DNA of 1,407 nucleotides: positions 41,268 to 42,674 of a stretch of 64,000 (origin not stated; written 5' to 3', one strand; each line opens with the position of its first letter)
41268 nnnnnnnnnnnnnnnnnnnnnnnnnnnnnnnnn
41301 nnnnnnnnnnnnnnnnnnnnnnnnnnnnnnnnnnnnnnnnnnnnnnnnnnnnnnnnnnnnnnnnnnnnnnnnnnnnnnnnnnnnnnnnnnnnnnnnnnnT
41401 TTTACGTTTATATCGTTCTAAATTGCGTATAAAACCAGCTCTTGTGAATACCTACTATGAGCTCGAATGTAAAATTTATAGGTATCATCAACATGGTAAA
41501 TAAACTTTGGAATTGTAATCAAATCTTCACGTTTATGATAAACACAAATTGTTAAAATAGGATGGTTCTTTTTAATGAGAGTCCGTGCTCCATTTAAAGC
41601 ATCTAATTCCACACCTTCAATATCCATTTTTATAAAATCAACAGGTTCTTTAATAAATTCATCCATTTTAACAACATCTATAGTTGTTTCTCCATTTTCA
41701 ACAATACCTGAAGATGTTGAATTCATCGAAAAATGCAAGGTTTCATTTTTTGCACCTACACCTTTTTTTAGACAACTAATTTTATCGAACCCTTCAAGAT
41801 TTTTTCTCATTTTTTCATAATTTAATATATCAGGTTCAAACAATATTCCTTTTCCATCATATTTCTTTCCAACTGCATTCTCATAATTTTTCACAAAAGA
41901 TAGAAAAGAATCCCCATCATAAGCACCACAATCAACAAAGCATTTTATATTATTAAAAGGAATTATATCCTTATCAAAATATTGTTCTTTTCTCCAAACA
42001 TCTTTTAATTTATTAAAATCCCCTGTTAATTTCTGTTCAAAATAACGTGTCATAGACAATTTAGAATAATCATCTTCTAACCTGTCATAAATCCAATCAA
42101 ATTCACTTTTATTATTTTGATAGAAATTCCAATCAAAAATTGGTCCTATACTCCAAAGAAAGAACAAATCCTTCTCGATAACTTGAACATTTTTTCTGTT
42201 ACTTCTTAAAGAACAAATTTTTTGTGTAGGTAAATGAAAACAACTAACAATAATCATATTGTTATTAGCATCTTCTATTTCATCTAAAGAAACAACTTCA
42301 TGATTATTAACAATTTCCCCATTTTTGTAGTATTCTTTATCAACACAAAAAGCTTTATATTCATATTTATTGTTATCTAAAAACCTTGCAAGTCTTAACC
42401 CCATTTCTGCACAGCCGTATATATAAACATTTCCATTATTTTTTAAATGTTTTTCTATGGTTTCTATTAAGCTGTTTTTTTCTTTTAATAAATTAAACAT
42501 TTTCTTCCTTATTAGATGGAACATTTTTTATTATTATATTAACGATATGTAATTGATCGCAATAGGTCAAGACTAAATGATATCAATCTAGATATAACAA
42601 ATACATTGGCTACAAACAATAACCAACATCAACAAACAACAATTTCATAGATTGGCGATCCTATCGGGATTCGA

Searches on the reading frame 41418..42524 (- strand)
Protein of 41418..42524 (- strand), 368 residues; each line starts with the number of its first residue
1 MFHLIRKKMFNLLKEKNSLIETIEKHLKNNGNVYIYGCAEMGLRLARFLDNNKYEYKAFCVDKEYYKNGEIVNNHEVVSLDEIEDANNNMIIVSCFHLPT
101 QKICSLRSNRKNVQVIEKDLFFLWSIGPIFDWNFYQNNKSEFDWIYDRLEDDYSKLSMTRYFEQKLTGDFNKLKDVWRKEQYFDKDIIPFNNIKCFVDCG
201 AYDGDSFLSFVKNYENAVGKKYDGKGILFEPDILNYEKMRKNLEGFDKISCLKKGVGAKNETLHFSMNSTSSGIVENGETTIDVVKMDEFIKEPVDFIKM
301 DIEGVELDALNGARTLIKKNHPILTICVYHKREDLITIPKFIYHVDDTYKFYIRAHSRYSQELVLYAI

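Call 69: search_protein_families(library=pfam, proteins=[window:41418-42524:-], max_evalue=0.000001)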
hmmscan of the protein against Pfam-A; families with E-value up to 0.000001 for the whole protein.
window:41418-42524:- (368 aa): 1 family
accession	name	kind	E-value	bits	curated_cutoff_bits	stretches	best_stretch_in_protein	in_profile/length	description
PF05050.19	Methyltransf_21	-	2.3e-17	64.1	22.7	1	198-332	1-151/173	Methyltransferase FkbM domain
